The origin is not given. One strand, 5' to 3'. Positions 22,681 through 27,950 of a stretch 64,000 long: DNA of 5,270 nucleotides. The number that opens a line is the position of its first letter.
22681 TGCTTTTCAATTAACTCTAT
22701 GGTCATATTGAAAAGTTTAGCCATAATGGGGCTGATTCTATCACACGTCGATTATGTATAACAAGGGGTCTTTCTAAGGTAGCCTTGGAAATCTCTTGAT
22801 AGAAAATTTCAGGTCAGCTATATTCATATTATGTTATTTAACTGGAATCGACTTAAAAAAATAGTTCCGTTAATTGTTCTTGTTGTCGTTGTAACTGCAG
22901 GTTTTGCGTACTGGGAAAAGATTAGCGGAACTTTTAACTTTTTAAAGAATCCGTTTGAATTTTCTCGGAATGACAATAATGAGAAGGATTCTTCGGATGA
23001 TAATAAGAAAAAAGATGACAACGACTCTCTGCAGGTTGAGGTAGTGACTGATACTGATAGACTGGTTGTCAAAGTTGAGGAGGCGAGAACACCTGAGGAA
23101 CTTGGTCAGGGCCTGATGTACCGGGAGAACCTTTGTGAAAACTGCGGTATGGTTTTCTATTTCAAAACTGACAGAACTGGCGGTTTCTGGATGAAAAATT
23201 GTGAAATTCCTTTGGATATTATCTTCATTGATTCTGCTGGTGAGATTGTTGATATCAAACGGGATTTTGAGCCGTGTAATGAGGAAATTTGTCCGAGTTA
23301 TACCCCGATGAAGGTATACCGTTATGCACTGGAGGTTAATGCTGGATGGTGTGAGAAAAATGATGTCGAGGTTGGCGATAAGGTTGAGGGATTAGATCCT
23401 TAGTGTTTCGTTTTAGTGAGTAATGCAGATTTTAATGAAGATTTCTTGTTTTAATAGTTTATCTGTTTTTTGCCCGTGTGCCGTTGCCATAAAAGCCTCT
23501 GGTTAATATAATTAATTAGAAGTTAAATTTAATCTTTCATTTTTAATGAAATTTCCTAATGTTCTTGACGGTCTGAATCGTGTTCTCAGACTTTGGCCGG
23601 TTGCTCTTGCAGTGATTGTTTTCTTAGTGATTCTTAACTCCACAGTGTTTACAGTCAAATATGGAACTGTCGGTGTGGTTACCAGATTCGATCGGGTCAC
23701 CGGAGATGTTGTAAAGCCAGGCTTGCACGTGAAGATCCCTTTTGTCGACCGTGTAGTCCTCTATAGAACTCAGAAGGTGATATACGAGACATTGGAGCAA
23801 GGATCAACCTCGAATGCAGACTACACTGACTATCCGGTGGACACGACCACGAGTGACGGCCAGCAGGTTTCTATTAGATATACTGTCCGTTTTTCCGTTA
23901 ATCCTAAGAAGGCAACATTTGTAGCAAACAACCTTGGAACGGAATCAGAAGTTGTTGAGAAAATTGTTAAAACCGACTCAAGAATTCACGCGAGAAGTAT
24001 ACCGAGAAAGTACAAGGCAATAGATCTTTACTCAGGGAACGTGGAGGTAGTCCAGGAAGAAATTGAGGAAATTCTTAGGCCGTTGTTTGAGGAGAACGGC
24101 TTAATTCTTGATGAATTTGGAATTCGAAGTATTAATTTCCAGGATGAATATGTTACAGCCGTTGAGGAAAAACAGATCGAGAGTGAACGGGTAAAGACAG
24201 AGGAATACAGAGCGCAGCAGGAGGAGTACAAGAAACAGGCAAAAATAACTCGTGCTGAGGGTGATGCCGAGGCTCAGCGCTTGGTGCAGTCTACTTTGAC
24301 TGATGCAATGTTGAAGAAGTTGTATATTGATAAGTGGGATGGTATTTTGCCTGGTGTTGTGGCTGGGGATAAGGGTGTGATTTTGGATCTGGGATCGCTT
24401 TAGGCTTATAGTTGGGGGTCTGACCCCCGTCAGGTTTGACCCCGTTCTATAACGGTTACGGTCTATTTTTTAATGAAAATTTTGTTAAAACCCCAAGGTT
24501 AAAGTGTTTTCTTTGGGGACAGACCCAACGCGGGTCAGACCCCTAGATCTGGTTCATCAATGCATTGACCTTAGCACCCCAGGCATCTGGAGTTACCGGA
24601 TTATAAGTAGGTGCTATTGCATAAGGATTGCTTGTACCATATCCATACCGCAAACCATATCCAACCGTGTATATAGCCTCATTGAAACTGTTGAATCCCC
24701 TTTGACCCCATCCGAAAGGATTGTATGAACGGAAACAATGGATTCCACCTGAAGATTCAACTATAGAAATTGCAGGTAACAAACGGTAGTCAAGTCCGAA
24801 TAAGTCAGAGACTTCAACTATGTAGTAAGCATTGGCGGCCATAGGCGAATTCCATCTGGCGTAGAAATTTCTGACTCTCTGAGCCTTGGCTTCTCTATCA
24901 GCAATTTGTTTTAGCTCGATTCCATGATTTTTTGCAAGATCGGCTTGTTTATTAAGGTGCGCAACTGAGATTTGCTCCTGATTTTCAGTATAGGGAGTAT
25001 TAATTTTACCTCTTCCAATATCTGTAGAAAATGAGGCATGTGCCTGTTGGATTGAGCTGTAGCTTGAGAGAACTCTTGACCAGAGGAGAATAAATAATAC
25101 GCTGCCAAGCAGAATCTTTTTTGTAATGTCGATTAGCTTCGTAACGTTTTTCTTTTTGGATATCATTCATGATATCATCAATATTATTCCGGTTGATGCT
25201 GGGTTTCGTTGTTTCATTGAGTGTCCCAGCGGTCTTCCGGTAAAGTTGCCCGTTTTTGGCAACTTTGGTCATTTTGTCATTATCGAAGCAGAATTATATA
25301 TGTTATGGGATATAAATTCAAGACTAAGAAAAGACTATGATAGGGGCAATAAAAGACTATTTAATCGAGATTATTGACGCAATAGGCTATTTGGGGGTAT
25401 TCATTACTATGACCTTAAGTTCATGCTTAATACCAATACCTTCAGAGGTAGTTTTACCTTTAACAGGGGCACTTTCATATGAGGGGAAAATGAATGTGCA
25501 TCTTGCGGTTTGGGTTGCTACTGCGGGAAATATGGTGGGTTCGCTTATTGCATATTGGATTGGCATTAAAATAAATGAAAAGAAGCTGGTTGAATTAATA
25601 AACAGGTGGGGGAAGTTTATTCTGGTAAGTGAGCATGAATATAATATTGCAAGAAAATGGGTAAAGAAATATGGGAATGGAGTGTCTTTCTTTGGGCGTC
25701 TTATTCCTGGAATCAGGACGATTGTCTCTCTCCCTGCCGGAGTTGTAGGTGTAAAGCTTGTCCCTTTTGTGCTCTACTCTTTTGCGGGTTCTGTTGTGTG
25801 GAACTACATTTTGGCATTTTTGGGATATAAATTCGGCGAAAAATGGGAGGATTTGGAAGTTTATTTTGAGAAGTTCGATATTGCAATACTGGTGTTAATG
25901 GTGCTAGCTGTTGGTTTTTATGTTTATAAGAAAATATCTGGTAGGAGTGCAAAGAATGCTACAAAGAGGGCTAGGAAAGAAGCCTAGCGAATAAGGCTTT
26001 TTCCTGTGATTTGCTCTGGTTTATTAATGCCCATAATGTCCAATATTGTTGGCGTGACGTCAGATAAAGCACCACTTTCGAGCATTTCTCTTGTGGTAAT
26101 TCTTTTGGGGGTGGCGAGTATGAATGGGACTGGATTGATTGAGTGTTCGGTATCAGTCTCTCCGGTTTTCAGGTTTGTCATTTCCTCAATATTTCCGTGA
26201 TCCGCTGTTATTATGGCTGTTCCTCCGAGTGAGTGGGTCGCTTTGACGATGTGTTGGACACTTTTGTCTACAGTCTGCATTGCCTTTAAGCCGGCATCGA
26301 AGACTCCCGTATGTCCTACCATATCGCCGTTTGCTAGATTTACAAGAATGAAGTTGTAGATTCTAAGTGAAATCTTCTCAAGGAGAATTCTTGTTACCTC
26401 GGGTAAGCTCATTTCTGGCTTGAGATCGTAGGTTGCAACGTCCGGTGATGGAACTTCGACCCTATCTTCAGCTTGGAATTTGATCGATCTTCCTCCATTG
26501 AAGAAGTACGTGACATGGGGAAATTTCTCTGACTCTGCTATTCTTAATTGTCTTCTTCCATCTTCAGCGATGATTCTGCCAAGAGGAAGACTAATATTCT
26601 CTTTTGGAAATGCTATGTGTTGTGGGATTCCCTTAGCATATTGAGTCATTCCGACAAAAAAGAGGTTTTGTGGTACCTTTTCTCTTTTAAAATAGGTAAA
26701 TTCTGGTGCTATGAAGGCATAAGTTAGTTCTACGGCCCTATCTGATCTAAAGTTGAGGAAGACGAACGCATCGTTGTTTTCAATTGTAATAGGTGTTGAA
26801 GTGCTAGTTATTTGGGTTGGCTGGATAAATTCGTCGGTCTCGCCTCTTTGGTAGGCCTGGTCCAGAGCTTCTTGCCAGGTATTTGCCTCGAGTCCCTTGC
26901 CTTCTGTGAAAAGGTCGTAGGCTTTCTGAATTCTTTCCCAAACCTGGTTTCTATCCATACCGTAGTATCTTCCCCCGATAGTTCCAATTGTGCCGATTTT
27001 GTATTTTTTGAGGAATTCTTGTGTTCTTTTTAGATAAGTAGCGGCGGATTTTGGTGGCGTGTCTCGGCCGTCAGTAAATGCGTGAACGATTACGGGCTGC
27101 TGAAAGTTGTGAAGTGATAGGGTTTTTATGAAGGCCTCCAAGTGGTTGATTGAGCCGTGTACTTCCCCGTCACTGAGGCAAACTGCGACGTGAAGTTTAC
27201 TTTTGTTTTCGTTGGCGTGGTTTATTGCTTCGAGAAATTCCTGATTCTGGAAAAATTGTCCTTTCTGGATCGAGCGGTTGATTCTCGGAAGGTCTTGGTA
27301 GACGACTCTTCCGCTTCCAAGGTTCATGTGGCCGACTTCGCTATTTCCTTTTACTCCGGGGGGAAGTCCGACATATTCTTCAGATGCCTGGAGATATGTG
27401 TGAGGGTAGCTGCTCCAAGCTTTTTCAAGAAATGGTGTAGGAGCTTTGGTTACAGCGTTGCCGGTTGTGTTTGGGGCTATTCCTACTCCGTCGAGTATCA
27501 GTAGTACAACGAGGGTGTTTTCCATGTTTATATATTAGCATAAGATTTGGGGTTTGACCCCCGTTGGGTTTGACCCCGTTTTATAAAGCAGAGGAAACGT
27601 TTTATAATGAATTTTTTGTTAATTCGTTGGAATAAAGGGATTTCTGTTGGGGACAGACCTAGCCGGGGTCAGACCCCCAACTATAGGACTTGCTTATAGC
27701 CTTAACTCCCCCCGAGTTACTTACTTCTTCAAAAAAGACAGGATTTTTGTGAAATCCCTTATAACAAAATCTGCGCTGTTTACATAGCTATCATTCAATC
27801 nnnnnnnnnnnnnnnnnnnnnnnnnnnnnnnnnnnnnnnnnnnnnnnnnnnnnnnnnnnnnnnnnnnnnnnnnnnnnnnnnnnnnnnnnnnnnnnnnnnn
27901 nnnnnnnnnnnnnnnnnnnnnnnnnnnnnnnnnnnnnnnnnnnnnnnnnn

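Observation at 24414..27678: Two 130 bp MITE-like elements with 13 bp terminal inverted repeats bracketing a three-gene segment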

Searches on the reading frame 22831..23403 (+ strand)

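Call 22: search_protein_families(library=pfam, proteins=[window:22831-23403:+], max_evalue=0.001)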
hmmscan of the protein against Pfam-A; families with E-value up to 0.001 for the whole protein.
window:22831-23403:+ (190 aa): 1 family
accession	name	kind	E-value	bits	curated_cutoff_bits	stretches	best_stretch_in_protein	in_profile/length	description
PF02643.20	DUF192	-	9.9e-32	109.4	27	1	80-186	1-95/96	Uncharacterized ACR, COG1430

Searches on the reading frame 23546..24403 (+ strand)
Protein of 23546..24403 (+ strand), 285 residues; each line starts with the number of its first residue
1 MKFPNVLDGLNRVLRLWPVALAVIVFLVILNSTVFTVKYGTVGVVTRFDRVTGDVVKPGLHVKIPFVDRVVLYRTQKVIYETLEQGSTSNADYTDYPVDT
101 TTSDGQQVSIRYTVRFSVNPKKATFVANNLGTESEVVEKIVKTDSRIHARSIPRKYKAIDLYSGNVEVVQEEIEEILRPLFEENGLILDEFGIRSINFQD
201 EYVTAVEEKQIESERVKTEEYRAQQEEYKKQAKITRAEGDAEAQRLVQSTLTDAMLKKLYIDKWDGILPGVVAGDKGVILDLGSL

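Call 22: search_protein_families(library=pfam, proteins=[window:23546-24403:+], max_evalue=0.001)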
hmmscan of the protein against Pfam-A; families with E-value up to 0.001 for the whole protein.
window:23546-24403:+ (285 aa): 1 family
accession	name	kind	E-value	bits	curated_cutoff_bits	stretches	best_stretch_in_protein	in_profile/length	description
PF01145.31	Band_7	-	3.9e-25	89.3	23.6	1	36-226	2-175/176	SPFH domain / Band 7 family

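Call 61: find_homologous_proteins(query=window:23546-24403:+, max_evalue=1e-40)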
Query window:23546-24403:+ (285 aa): 381 proteins with E <= 1e-40 among 2278 candidates; the best 120 are listed.
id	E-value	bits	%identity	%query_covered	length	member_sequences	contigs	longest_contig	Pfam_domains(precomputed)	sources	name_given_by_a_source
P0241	1.0e-179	614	100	100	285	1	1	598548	PF01145.32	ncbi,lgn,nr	ncbi:prohibitin family protein [Candidatus Dojkabacteria bacterium]|nr:prohibitin family protein [Ca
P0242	3.6e-134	464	76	96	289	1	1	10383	PF01145.32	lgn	-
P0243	4.4e-132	458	76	95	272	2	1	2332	PF01145.32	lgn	-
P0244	1.7e-131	456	76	96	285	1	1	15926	PF01145.32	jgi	-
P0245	1.2e-130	453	75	96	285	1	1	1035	PF01145.32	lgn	-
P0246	4.7e-125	435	68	99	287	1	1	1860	PF01145.32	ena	-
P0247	9.5e-125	434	70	97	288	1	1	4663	PF01145.32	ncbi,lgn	-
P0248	8.8e-122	424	67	100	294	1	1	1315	PF01145.32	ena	-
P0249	3.4e-120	419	68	95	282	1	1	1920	PF01145.32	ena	-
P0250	1.4e-118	413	67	98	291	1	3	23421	PF01145.32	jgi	jgi:regulator of protease activity HflC (stomatin/prohibitin superfamily)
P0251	1.7e-118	413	68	94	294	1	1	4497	PF01145.32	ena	-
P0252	1.2e-117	410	66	99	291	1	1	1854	PF01145.32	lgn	-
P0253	2.9e-117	409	68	95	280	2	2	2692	PF01145.32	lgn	-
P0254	2.6e-116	406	69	94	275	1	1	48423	PF01145.32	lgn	-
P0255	5.5e-111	388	66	94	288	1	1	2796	PF01145.32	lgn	-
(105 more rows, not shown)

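Call 62: find_encoding_contigs(protein=P0244, flank=8000, max_places=2)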
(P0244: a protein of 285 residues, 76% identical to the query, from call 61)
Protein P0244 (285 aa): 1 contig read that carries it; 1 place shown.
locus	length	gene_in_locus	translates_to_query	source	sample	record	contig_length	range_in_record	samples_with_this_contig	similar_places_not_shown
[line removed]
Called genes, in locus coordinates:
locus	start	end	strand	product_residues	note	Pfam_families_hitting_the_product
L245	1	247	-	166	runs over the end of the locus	PF06414:Zeta_toxin, PF13238:AAA_18, PF13671:AAA_33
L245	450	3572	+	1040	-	PF01839:FG-GAP (weak)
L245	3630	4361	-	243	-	-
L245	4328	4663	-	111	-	-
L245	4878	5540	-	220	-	PF03575:Peptidase_S51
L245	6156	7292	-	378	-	PF02540:NAD_synthase (faint), PF03054:tRNA_Me_trans, PF20259:tRNA_Me_trans_M, PF20258:tRNA_Me_trans_C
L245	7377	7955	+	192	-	PF02643:DUF192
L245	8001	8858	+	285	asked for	PF01145:Band_7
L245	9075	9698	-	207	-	-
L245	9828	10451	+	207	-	PF09335:VTT_dom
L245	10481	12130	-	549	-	PF01676:Metalloenzyme, PF06415:iPGM_N, PF00884:Sulfatase (faint)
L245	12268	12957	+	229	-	PF01245:Ribosomal_L19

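Call 63: find_encoding_contigs(protein=P0243, flank=3000, max_places=2)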
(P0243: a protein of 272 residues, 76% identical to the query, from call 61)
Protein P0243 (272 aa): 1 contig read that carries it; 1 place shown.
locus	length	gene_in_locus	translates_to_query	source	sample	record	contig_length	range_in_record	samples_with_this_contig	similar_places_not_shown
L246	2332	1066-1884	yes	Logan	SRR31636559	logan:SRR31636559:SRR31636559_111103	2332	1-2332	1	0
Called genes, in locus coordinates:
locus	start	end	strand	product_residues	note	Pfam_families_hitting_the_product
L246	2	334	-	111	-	?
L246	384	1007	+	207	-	PF02643:DUF192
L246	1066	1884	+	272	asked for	PF01145:Band_7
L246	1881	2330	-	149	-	?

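Call 64: find_encoding_contigs(protein=P0247, flank=5000, max_places=2)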
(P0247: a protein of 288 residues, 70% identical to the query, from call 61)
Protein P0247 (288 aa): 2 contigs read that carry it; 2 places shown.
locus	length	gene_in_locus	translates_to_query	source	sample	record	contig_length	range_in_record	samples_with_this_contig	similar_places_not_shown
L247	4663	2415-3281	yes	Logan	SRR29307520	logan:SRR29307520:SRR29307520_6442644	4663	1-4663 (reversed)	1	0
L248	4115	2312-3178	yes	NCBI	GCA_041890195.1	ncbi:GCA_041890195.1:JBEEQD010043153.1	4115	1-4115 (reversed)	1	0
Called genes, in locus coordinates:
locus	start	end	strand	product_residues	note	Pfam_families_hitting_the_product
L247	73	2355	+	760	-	PF09586:YfhO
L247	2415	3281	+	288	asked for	PF01145:Band_7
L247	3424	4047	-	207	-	-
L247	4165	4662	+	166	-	?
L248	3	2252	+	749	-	?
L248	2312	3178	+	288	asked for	PF01145:Band_7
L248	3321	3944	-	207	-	-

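Call 65: find_encoding_contigs(protein=P0254, flank=8000, max_places=2)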
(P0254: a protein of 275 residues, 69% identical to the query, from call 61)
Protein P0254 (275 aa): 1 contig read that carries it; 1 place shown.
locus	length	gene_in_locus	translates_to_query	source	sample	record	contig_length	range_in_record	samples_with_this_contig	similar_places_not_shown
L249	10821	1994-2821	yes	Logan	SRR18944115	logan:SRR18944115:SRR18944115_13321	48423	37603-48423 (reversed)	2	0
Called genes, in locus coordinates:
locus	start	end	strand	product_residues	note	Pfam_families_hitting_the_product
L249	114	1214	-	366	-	PF02540:NAD_synthase (faint), PF02568:ThiI (weak), PF03054:tRNA_Me_trans, PF20259:tRNA_Me_trans_M, PF20258:tRNA_Me_trans_C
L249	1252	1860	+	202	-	PF02643:DUF192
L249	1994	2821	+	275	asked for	PF01145:Band_7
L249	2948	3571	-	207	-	-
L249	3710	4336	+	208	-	PF09335:VTT_dom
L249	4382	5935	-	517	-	PF01676:Metalloenzyme, PF06415:iPGM_N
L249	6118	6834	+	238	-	PF01245:Ribosomal_L19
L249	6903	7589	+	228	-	PF01351:RNase_HII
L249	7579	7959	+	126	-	PF02021:UPF0102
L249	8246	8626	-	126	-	PF10865:DUF2703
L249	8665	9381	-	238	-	PF13386:DsbD_2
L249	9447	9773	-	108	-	-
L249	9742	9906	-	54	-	-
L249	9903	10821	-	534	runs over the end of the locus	PF01225:Mur_ligase, PF08245:Mur_ligase_M, PF02875:Mur_ligase_C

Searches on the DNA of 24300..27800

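Call 33: search_rna_families(source=window, start=24300, end=27800, threshold=evalue, max_evalue=10)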
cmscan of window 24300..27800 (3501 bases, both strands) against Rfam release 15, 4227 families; matches with E-value up to 10: 6.
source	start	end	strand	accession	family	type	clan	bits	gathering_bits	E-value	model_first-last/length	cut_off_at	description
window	24412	24544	-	RF04230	mir-9261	Gene; miRNA;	-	20.3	86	1.4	1-92/92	no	mir-9261 microRNA precursor family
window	27548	27678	+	RF04251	MIR5070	Gene; miRNA;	CL00139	20.1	100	2.3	1-116/116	no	MIR5070 microRNA precursor family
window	24414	24546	+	RF04230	mir-9261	Gene; miRNA;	-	18.4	86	4.6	1-92/92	no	mir-9261 microRNA precursor family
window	25450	25522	+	RF01413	miR-430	Gene; miRNA;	CL00096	18.2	47.3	8.7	1-70/70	no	miR-430 microRNA precursor family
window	24669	24688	+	RF01330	CRISPR-DR16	Gene; CRISPR;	-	17.9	35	1.8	1-37/37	no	CRISPR RNA direct repeat element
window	24410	24548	+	RF03693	MIR1919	Gene; miRNA;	-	17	85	9.8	1-123/123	no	MIR1919 microRNA precursor family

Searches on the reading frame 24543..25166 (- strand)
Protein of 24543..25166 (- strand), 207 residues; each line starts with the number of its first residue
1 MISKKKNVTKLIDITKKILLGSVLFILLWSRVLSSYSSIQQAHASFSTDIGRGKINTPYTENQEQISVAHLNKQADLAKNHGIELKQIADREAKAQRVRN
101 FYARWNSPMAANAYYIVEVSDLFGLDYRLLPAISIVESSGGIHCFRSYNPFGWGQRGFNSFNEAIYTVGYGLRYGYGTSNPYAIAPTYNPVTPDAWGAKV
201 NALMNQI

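Call 22: search_protein_families(library=pfam, proteins=[window:24543-25166:-], max_evalue=0.001)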
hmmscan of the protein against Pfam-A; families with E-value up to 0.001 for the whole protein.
window:24543-25166:- (207 aa): 0 families

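Call 81: search_protein_families(library=pfam, proteins=[window:24543-25166:-], max_evalue=10)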
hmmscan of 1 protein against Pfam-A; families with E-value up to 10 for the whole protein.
window:24543-25166:- (207 aa): 1 family
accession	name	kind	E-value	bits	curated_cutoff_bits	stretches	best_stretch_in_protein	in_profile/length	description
PF17228.7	SGP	-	0.0033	18.6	26.7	1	152-195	46-85/93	Sulphur globule protein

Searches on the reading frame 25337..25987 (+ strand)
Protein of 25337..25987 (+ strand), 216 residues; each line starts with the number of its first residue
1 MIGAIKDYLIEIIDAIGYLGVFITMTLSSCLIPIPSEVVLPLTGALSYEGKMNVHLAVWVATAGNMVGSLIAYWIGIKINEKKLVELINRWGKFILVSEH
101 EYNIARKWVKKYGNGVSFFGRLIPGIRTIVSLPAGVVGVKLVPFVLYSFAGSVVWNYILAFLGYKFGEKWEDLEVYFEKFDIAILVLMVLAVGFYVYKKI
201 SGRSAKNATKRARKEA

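Call 22: search_protein_families(library=pfam, proteins=[window:25337-25987:+], max_evalue=0.001)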
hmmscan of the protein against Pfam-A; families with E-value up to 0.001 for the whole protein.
window:25337-25987:+ (216 aa): 1 family
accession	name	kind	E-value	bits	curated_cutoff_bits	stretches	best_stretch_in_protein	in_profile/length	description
PF09335.16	VTT_dom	-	2.3e-22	80.2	33.9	1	34-164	1-122/123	VTT domain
